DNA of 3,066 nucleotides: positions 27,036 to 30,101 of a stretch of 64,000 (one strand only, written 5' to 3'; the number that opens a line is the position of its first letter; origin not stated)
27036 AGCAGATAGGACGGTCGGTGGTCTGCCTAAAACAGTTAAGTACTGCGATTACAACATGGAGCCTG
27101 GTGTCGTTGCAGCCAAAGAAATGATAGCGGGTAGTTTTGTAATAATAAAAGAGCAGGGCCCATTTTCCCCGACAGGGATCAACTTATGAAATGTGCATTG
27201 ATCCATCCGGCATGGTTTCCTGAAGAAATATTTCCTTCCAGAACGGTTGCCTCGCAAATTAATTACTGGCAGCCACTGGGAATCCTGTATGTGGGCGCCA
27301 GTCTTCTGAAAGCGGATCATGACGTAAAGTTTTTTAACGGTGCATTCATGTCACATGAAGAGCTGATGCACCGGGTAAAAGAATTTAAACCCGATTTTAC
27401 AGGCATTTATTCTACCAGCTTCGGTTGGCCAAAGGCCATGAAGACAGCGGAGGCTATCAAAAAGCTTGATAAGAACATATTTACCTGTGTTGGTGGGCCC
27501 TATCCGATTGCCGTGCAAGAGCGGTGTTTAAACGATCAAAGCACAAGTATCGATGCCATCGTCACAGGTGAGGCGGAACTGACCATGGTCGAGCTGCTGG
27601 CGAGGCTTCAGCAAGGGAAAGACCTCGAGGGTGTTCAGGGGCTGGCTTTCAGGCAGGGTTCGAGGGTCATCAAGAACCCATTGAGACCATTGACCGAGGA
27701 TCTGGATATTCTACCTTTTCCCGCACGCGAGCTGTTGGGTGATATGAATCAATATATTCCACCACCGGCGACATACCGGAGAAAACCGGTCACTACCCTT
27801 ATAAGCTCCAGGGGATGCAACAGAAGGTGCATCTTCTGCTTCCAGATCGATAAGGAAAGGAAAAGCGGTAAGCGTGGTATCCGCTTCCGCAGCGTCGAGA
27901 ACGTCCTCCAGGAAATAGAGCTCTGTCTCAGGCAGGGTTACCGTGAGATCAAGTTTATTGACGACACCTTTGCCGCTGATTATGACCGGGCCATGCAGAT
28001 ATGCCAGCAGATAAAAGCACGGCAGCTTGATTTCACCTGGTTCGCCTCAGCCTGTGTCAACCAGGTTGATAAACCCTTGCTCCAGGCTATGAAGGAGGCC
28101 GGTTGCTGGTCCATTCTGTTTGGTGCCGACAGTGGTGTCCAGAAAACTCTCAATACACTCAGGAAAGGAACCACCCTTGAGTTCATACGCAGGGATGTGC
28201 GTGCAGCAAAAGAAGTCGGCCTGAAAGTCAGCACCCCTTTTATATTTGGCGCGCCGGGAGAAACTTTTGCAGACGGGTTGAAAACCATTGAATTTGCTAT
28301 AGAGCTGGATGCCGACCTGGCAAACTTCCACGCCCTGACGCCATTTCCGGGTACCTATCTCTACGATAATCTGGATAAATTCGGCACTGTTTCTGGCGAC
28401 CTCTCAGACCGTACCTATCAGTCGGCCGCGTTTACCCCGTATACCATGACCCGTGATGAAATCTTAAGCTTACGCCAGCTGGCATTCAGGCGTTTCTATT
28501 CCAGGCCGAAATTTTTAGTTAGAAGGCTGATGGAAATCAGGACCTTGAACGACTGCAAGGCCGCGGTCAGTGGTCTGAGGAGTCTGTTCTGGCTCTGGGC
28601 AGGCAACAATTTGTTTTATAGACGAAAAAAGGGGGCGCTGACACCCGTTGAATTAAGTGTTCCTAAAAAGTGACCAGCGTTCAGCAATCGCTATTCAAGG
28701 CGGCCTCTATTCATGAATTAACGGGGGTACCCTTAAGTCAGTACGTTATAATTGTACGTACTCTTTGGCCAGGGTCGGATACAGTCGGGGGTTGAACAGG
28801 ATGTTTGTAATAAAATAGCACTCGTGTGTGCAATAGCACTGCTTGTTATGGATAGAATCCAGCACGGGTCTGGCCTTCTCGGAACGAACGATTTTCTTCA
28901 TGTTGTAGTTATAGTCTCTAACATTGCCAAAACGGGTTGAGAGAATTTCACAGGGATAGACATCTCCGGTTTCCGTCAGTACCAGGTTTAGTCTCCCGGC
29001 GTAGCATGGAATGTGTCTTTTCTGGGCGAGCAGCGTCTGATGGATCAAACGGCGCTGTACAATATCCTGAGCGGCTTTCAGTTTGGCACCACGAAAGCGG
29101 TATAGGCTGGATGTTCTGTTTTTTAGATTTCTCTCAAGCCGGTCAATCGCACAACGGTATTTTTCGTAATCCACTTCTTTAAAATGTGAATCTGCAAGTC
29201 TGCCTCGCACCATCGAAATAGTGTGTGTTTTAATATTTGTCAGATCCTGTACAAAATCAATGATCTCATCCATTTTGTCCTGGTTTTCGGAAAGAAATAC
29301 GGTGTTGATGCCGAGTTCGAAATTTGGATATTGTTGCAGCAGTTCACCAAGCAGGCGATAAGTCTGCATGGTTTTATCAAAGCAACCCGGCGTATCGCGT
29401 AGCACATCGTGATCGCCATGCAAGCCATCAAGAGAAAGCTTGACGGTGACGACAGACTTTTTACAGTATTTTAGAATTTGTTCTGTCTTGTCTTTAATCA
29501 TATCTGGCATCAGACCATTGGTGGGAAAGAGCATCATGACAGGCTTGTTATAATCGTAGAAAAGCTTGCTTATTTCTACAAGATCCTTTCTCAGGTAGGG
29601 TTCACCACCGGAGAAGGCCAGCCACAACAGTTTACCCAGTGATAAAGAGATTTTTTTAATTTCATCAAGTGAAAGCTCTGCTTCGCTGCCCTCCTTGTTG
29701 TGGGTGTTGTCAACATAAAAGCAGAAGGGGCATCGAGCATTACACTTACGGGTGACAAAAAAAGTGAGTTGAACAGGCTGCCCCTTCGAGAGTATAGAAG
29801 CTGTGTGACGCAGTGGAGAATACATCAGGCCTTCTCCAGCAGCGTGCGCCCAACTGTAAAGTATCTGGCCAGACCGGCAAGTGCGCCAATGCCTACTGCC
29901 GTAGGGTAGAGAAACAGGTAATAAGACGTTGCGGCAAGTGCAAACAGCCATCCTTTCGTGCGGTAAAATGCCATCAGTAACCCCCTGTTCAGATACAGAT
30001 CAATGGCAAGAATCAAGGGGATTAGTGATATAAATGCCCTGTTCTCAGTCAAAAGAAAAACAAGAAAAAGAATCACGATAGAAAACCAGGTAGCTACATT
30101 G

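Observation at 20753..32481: Candidate undescribed system: sulfur-trafficking genes combined with radical-SAM and polyprenyl-linked glycosylation genes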

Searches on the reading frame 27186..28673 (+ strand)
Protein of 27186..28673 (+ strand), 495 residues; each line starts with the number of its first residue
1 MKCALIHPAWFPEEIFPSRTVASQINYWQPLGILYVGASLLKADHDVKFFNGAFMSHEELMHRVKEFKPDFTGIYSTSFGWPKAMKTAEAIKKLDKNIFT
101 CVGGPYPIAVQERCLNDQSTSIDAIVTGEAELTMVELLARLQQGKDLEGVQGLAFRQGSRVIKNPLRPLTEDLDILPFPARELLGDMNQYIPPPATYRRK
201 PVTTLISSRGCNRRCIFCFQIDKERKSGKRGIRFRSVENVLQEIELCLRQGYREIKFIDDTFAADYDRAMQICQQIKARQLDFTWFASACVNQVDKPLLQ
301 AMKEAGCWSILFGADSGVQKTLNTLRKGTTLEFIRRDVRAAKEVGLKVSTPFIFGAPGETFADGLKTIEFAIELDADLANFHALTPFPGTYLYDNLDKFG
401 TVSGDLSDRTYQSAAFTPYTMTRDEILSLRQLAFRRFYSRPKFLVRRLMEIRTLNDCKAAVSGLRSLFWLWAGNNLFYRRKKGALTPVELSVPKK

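Call 5: search_protein_families(library=pfam, proteins=[window:27186-28673:+], max_evalue=0.01)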
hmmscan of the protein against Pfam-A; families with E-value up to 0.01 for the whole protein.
window:27186-28673:+ (495 aa): 2 families
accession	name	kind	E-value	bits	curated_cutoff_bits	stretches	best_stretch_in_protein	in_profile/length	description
PF04055.27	Radical_SAM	-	3.9e-21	76.4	29.5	1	206-371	2-166/166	Radical SAM superfamily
PF02310.24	B12-binding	-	3.9e-16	59.4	32.1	1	26-137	10-120/121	B12 binding domain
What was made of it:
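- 27186..28673 (+): B12-binding-domain radical SAM enzyme whose start overlaps the remnant's stop. Its nearest relatives are HpnJ and AprD4. Pfam (call 5).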

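Call 6: search_protein_families(library=ncbifam, proteins=[window:27186-28673:+], max_evalue=0.01)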
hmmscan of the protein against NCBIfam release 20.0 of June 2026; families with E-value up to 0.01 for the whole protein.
window:27186-28673:+ (495 aa): 34 families (the best 25 are shown)
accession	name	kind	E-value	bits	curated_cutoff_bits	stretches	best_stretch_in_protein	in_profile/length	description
TIGR03471.1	HpnJ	equivalog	2.6e-61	208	577.6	1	55-451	57-446/472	hopanoid biosynthesis associated radical SAM protein HpnJ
TIGR02026.1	BchE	equivalog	3.6e-47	161.3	481.35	1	26-448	18-437/497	magnesium-protoporphyrin IX monomethyl ester anaerobic oxidative cyclase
NF050148.1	rSAM_ApyD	equivalog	5.3e-38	130.8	750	1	60-398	62-395/645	RiPP biosynthesis radical SAM protein ApyD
TIGR04479.1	bcpD_PhpK_rSAM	subfamily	1.7e-32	112.5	600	1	31-377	73-412/504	PhpK family radical SAM P-methyltransferase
NF038361.1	rSAM_Sden_1168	equivalog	1.2e-31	109.9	575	1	55-403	127-480/560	Sden_1168 family B12-binding radical SAM P-methyltransferase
TIGR04013.1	B12_SAM_MJ_1487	hypoth_equivalog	5.8e-31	107.7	251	2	59-259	33-204/382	TIGR04013 family B12-binding domain/radical SAM domain-containing protein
NF033070.1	rSAM_AprD4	equivalog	4.8e-30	104.9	500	1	167-416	164-410/456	AprD4 family radical SAM diol-dehydratase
TIGR04014.1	B12_SAM_MJ_0865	equivalog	1.4e-27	96.6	360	1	89-395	59-357/434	methyl-coenzyme M reductase glutamine C-methyltransferase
TIGR04072.2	rSAM_ladder_B12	equivalog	7.3e-26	90.8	360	2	202-393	180-369/443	lipid biosynthesis B12-binding/radical SAM protein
TIGR04367.1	HpnR_B12_rSAM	equivalog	1.5e-24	86.5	650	1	17-394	8-371/490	hopanoid C-3 methylase HpnR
TIGR03975.1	rSAM_ocin_1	subfamily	2.4e-20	72.6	281.85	1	58-361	118-417/606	RiPP maturation radical SAM C-methyltransferase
TIGR04385.1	B12_rSAM_cofa1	equivalog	2.8e-19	69.7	450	1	29-392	19-378/438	B12 lower ligand biosynthesis radical SAM protein BzaD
NF033712.0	B12_rSAM_KedN5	subfamily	2.5e-18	65.6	700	1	44-458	38-453/624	KedN5 family methylcobalamin-dependent radical SAM C-methyltransferase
TIGR04295.1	B12_rSAM_oligo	hypoth_equivalog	4.6e-18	65.1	400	1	4-328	3-315/422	TIGR04295 family B12-binding domain-containing radical SAM protein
TIGR04190.1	B12_SAM_Ta0216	equivalog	5.9e-18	64.7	500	1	28-401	35-431/554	TIGR04190 family B12-binding domain/radical SAM domain protein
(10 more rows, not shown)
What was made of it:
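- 27186..28673 (+): NCBIfam HpnJ 208 bits, below the 577 cutoff (call 6).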

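Call 25: search_solved_structures(query=window:27186-28673:+, max_evalue=0.001)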
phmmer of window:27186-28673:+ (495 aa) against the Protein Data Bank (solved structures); distinct sequences matched with E-value up to 0.001: 12.
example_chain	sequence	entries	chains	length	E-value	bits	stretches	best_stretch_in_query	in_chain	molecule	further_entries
6fd2_B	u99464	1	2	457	1.4e-27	99.8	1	167-412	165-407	Putative apramycin biosynthetic oxidoreductase 4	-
9ccb_A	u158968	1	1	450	6.9e-12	48.1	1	99-413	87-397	Radical SAM core domain-containing protein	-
7kdx_A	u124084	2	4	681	3.8e-07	32.4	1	68-263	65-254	Methyltransferase TokK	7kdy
6wte_A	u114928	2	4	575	6.7e-07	31.6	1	196-390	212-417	B12-binding domain-containing protein | Tryptophan-C2-methyltransferase containing B12-binding domain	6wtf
5ul2_A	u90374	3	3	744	1.5e-05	27.2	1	66-366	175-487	OxsB protein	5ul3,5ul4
2qgq_A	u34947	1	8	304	2.6e-05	26.4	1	201-396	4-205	Protein TM_1862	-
4jc0_A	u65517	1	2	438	4.4e-05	25.6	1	200-395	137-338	Ribosomal protein S12 methylthiotransferase RimO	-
9n1b_A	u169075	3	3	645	4.5e-05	25.6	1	99-391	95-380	Radical SAM protein | Radical SAM enzyme CysS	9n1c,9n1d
3ciw_A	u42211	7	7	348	0.00076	21.5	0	208-394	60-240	FeFe-Hydrogenase maturase | [FeFe] hydrogenase maturase subunit HydE | Biotin synthetase, putative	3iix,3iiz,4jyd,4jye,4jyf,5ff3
5fep_A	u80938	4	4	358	0.00079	21.5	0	208-394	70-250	[FeFe] hydrogenase maturase subunit HydE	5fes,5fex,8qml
7o1p_A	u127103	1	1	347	0.00096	21.2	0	208-394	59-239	[FeFe] hydrogenase maturase subunit HydE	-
3cix_A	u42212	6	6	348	0.00097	21.2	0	208-394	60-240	FeFe-Hydrogenase maturase | [FeFe] hydrogenase maturase subunit HydE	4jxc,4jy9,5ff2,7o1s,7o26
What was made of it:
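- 27186..28673 (+): PDB AprD4 6fd2 at 1.4e-27 (call 25).
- Closest known: HpnI/HpnK/HpnJ hopanoid cyclitol-ether pathway and AprD4. Same: The best family match of the B12-domain radical SAM enzyme is HpnJ (208 bits), and its best solved relative is AprD4 (calls 6, 25).
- The nearest relatives of the B12-rSAM act on sugars: HpnJ (call 6) and AprD4 (call 25). The nearest relatives of the B12-rSAM act on sugars (calls 6, 25).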

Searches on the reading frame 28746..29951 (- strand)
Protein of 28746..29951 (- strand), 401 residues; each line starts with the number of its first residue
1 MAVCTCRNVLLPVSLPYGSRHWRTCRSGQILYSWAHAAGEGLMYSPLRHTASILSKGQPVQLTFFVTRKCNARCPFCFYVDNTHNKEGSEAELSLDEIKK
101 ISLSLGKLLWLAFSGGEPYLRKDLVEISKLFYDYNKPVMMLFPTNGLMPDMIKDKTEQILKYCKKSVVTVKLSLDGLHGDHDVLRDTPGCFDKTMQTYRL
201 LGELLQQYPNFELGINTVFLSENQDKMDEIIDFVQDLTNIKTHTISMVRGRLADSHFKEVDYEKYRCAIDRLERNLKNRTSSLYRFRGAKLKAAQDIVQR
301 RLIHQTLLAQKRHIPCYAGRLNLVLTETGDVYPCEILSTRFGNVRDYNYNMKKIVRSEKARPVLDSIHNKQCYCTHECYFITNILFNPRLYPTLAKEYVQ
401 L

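Call 5: search_protein_families(library=pfam, proteins=[window:28746-29951:-], max_evalue=0.01)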
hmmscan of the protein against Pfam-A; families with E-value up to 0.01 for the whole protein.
window:28746-29951:- (401 aa): 3 families
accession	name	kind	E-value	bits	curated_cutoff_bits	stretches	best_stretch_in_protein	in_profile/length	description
PF04055.27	Radical_SAM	-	2.6e-13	50.9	29.5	1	66-234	3-166/166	Radical SAM superfamily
PF13186.11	SPASM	-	1.1e-05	26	21.5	1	316-378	1-66/67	Iron-sulfur cluster-binding domain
PF13353.11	Fer4_12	-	9.7e-05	23.1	22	1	57-168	3-113/137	4Fe-4S single cluster domain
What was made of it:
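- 28746..29828 (-): Radical SAM/SPASM enzyme with no RRE domain. Its start overlaps the GT2 stop by 4 nt. Pfam Radical_SAM and SPASM (call 5).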

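Call 6: search_protein_families(library=ncbifam, proteins=[window:28746-29951:-], max_evalue=0.01)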
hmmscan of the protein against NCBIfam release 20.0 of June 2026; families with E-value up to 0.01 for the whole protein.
window:28746-29951:- (401 aa): 67 families (the best 25 are shown)
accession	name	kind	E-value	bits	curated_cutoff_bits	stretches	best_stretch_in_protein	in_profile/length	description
TIGR04545.1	rSAM_ahbD_hemeb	equivalog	5.9e-24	85.1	500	1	64-351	4-284/339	heme b synthase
TIGR04068.1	rSAM_ocin_clost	equivalog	5.1e-23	81.7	500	1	60-340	84-376/462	Cys-rich peptide radical SAM maturase CcpM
TIGR04055.1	rSAM_NirJ2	equivalog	8.8e-21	74.8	500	1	65-356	5-274/326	putative heme d1 biosynthesis radical SAM protein NirJ2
TIGR04053.2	TIGR04053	equivalog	3e-20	72.8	395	1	58-373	6-328/366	TIGR04053 family radical SAM/SPASM domain-containing protein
TIGR04054.1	rSAM_NirJ1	equivalog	1.2e-17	63.7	650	1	56-271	32-235/387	putative heme d1 biosynthesis radical SAM protein NirJ1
NF047865.1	rSAM_PapB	equivalog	1.7e-17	63.7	340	1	62-372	5-300/330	PapB family radical SAM/SPASM ranthipeptide maturase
NF045574.1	sacti_mat_StsB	exception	5.9e-17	61.6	625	1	48-239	84-261/466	StsB family radical SAM/SPASM domain sactipeptide maturase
NF050035.1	rSAM_WgK_link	exception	3.1e-16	59.3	650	1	58-247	7-183/367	radical SAM/SPASM peptide maturase WgkB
TIGR04051.1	rSAM_NirJ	equivalog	1e-15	57.6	515.45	1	64-274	6-204/354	heme d1 biosynthesis radical SAM protein NirJ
TIGR04546.1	rSAM_ahbC_deAc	equivalog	6e-15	54.9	650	1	59-270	39-237/390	12,18-didecarboxysiroheme deacetylase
NF001199.0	PRK00164.2-1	equivalog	6e-14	51.9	231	1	62-285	14-222/308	GTP 3',8-cyclase MoaA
TIGR02668.1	moaA_archaeal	equivalog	2e-13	50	325.25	1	62-283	12-217/303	GTP 3',8-cyclase MoaA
TIGR03974.1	rSAM_six_Cys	equivalog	3.5e-13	49.2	425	1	62-378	99-403/451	thioether cross-link-forming SCIFF peptide maturase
TIGR04347.1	pseudo_SAM_Halo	equivalog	4.8e-13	49.1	525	1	56-237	35-202/390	TIGR04347 family pseudo-SAM/SPASM protein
TIGR04064.1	rSAM_nif11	equivalog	7.1e-13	48.1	518.7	1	55-378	72-396/459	nif11-like peptide radical SAM maturase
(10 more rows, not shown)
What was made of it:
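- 28746..29828 (-): All NCBIfam matches are at or below 85 bits (call 6).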

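Call 26: search_solved_structures(query=window:28746-29828:-, max_evalue=0.001)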
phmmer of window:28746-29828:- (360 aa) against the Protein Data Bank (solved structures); distinct sequences matched with E-value up to 0.001: 14.
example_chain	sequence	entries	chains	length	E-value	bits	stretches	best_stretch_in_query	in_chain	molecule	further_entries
5wgg_A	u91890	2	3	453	3.8e-11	45.8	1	14-313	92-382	Radical SAM domain protein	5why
6efn_A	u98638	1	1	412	5.7e-08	35.4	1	5-199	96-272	Sporulation killing factor maturation protein SkfB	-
7tol_A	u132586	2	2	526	8e-08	34.9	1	21-136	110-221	glycerol dibiphytanyl glycerol tetraether - macrocyclic archaeol synthase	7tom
9dfn_A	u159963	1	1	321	8.6e-07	31.5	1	14-194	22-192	Radical SAM core domain-containing protein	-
9dgw_A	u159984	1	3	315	7.6e-06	28.4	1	15-182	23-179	Radical SAM core domain-containing protein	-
9dfw_A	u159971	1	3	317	7.8e-06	28.4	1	15-182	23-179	Radical SAM core domain-containing protein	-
9dfu_A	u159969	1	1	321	8e-06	28.4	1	14-194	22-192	Radical SAM core domain-containing protein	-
6b4c_A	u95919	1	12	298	9.5e-06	28.1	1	17-182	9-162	Viperin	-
7vob_C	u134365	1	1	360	1e-05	28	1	25-161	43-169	Cytosylglucuronate decarboxylase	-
7voc_C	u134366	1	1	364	1.1e-05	27.9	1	25-161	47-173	Cytosylglucuronate decarboxylase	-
7n7i_A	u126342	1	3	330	1.1e-05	27.9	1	17-182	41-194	Viperin-like enzyme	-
7n7h_A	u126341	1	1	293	3.2e-05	26.4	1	18-200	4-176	VIPERIN-LIKE ENZYME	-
5vsl_A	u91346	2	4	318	0.00015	24.2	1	15-84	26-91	Radical S-adenosyl methionine domain-containing protein 2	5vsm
6q2p_A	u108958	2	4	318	0.00015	24.2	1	15-84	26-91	Radical S-adenosyl methionine domain-containing protein 2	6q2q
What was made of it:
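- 28746..29828 (-): Closest PDB entry is CteB at 3.8e-11 (call 26).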

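Call 72: find_related_loci(query=A6, collection=metagenome_contigs, flank=10000)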
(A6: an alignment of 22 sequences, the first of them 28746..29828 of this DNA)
Query A6 (360 aa) in metagenome_contigs; peptide patterns used: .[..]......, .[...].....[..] (x = any residue, [..] = any of these).
600 stretches matched a pattern (row limit reached: there are more); 521 encode a relative of the query (tblastn E <= 1e-3); the best 80 are kept; 80 distinct loci.
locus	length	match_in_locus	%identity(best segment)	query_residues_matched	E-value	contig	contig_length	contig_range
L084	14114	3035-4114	98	1-360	0e+0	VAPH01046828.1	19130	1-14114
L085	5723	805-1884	89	1-360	0e+0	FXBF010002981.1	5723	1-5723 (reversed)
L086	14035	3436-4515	86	1-360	0e+0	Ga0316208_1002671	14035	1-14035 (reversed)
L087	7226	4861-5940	83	1-360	0e+0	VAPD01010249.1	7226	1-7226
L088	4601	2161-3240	83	1-360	0e+0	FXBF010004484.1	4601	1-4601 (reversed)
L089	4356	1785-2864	83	1-360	0e+0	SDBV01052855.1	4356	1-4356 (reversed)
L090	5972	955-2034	81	1-360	0e+0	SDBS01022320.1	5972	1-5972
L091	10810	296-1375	81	1-360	0e+0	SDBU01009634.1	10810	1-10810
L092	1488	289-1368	72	1-360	0e+0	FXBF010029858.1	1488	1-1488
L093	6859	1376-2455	72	1-360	0e+0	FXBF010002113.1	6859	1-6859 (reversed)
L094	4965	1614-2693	70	1-360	0e+0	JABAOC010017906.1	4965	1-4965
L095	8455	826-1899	69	2-360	7e-175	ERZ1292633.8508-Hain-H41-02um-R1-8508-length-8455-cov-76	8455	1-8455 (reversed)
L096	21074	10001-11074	69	2-360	2e-173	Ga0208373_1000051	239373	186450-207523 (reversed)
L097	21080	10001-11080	68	1-360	6e-173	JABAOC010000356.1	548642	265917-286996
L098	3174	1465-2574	67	1-360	0e+0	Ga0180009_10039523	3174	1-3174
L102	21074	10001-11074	68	1-359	3e-171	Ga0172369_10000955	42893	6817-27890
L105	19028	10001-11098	66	2-360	7e-171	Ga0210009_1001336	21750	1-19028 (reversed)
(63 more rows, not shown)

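Call 76: search_protein_families(library=pfam, proteins=[L096:5847-7379:+, L096:7358-8200:+, L096:8231-9019:+, L096:11279-12283:-, L096:12821-13447:+, L096:14328-15554:-, L096:15554-16768:-, L096:16788-17885:-, L096:5111-5746:-, L096:3760-4419:-], max_evalue=0.0001)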
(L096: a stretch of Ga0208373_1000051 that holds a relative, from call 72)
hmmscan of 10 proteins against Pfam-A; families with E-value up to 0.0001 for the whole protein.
L096:5847-7379:+ (510 aa): 5 families
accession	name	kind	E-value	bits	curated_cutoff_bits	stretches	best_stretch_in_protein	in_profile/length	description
PF01075.23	Glyco_transf_9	-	1.9e-46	158.8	22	1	75-321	3-244/247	Glycosyltransferase family 9 (heptosyltransferase)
PF13242.12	Hydrolase_like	-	3.2e-16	59.4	22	1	436-502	2-75/75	HAD-hyrolase-like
PF00702.32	Hydrolase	-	1.4e-10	42.3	26.4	1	376-475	105-191/191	haloacid dehalogenase-like hydrolase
PF13419.12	HAD_2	-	6.8e-09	36.5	23.8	1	393-481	92-178/178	Haloacid dehalogenase-like hydrolase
PF08645.17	PNK3P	-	5.2e-06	26.7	22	1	347-463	2-125/161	Polynucleotide kinase 3 phosphatase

L096:7358-8200:+ (280 aa): 2 families
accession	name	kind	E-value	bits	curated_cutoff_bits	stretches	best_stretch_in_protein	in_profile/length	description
PF05173.19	DapB_C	-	2e-48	163.9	27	1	141-277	1-121/121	Dihydrodipicolinate reductase, C-terminus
PF01113.26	DapB_N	-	8.1e-40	136.2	25.6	1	15-138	1-124/124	Dihydrodipicolinate reductase, N-terminus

L096:8231-9019:+ (262 aa): 1 family
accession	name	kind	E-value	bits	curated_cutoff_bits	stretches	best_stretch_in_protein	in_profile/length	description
PF00795.27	CN_hydrolase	-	7e-45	153.8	23.2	1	5-242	4-252/256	Carbon-nitrogen hydrolase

L096:11279-12283:- (334 aa): 3 families
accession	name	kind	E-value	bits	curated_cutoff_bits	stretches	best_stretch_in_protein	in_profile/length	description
PF01018.28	GTP1_OBG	-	3.3e-65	218.9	27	1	4-158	1-155/155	GTP1/OBG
PF01926.29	MMR_HSR1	-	1.1e-24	87.1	21.9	1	161-281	1-110/113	50S ribosome-binding GTPase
PF02421.24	FeoB_N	-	8.1e-10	38.9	27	1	162-322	3-152/156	Ferrous iron transport protein B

L096:12821-13447:+ (208 aa): 1 family
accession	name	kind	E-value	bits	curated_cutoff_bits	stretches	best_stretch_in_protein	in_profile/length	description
PF04607.23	RelA_SpoT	-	2.1e-22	80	27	1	47-167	2-112/113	Region found in RelA / SpoT proteins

L096:14328-15554:- (408 aa): 4 families
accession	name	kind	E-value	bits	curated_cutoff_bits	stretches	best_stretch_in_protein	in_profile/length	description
PF00696.33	AA_kinase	-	6.2e-54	183.6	24.9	1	1-230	1-234/234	Amino acid kinase family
PF22468.2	ACT_9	-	2.9e-37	126.7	27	2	343-401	1-61/61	ACT domain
PF13840.12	ACT_7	-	2.2e-20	72.7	27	1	337-399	3-65/65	ACT domain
PF01842.31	ACT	-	4.7e-19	68.3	27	2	266-323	4-59/66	ACT domain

L096:15554-16768:- (404 aa): 2 families
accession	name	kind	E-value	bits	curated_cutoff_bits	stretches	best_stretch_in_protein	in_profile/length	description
PF10143.14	PhosphMutase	-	9.6e-59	198.5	21.5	1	37-205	1-170/170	2,3-bisphosphoglycerate-independent phosphoglycerate mutase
PF01676.23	Metalloenzyme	-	1.2e-44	153.2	24.3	1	1-370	1-229/252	Metalloenzyme superfamily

L096:16788-17885:- (365 aa): 1 family
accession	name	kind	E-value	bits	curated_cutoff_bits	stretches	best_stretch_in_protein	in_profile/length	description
PF00291.31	PALP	-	3.3e-75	253.6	35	1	36-331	1-295/295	Pyridoxal-phosphate dependent enzyme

L096:5111-5746:- (211 aa): 2 families
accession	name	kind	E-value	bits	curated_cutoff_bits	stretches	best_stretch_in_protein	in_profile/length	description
PF04055.27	Radical_SAM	-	1.3e-15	58.4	29.5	1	26-103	4-92/166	Radical SAM superfamily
PF13353.11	Fer4_12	-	6.4e-05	23.7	22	1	23-100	9-93/137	4Fe-4S single cluster domain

L096:3760-4419:- (219 aa): 2 families
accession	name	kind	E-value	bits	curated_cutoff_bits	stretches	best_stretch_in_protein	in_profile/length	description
PF00881.29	Nitroreductase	-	3.4e-26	92.8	23.5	1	19-196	1-167/167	Nitroreductase family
PF14512.11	TM1586_NiRdase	-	3.4e-06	27.3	27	0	29-65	149-186/215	Putative TM nitroreductase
